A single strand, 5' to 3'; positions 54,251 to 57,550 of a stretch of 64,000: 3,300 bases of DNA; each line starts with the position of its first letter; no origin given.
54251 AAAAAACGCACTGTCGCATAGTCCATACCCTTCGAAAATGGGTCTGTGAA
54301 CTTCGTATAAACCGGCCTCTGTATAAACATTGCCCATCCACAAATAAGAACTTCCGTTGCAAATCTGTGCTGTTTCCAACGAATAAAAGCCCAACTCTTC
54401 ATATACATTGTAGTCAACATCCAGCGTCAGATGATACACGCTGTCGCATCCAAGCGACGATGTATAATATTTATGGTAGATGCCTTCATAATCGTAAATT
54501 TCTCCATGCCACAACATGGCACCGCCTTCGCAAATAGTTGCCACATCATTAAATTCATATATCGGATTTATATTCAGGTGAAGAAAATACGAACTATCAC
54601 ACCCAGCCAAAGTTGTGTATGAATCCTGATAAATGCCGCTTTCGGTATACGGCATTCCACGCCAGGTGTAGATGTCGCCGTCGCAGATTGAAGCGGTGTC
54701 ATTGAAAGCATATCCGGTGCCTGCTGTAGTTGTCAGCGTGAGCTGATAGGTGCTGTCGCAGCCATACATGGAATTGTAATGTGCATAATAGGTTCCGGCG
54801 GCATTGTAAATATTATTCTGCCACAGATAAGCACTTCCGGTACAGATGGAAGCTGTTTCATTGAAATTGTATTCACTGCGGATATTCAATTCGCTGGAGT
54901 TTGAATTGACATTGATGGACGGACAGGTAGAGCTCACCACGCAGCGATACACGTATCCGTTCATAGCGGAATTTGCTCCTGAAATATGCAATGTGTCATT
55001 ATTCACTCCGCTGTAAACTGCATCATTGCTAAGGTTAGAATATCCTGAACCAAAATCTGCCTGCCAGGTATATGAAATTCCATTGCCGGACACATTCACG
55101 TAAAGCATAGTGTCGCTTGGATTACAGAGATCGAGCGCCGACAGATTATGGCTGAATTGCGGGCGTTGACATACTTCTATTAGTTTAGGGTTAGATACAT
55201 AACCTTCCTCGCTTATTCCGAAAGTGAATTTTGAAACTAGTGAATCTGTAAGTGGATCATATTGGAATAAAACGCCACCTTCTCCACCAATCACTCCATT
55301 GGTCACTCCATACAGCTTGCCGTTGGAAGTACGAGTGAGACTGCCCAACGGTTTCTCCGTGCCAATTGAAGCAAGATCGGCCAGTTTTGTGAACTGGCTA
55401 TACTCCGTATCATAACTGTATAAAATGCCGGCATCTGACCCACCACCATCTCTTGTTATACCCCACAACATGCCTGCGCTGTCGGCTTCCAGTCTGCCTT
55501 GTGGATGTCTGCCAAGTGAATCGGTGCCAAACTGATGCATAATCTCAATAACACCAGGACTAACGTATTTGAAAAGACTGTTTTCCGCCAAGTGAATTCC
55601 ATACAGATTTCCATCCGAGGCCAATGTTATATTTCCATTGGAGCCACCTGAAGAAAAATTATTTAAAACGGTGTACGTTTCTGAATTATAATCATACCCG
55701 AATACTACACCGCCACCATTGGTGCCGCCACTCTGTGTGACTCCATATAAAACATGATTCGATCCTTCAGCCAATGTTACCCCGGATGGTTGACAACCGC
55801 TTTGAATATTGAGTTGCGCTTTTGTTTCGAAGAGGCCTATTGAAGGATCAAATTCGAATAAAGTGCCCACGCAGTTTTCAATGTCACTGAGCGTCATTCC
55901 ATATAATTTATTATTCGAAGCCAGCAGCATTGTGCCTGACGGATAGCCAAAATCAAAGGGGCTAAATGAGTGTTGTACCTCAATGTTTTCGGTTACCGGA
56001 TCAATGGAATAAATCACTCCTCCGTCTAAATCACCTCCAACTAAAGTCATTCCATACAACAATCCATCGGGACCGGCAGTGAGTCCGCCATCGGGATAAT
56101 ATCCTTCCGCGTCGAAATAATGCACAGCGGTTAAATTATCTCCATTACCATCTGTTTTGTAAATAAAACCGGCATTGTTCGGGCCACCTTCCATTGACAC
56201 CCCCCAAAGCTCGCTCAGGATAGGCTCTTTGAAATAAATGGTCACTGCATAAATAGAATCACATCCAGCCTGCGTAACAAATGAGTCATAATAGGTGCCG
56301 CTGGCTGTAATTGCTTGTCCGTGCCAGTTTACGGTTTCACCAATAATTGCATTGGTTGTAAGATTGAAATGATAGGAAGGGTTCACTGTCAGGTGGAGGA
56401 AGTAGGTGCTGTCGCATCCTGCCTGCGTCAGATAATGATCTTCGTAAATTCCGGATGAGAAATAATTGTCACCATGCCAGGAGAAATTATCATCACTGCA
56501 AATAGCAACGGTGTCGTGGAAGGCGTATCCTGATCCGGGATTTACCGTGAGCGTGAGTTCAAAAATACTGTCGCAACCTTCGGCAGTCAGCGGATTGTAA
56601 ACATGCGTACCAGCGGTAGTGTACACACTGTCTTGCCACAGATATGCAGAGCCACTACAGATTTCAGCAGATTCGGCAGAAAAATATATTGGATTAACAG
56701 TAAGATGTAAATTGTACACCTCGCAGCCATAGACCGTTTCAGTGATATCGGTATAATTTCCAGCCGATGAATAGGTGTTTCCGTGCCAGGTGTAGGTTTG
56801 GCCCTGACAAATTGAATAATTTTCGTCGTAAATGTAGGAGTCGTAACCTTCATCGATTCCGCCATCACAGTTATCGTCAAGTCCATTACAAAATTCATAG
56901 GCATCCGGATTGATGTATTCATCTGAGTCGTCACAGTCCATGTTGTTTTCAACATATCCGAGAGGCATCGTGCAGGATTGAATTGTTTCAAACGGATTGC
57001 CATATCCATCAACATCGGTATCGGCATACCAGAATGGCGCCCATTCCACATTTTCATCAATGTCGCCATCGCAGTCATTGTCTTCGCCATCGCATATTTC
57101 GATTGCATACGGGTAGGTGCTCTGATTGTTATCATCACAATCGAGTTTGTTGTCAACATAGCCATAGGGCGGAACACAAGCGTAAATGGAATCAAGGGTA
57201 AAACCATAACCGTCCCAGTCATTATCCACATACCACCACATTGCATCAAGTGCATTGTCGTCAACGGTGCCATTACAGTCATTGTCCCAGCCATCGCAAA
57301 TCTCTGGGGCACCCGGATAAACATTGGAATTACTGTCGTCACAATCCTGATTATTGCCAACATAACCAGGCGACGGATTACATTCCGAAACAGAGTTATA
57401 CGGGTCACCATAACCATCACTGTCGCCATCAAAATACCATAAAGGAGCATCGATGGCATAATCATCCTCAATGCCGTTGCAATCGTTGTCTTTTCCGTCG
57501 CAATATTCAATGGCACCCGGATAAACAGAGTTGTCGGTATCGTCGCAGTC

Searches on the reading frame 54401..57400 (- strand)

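Call 63: search_protein_families(library=ncbifam, proteins=[window:54401-57400:-], max_evalue=0.001)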
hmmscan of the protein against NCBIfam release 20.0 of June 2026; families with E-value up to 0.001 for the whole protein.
window:54401-57400:- (1000 aa): 1 family
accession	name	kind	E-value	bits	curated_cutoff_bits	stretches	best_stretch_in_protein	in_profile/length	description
TIGR03803.2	Gloeo_Verruco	domain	8.6e-48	159.9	44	5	433-480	1-47/50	choice-of-anchor tandem repeat GloVer-containing protein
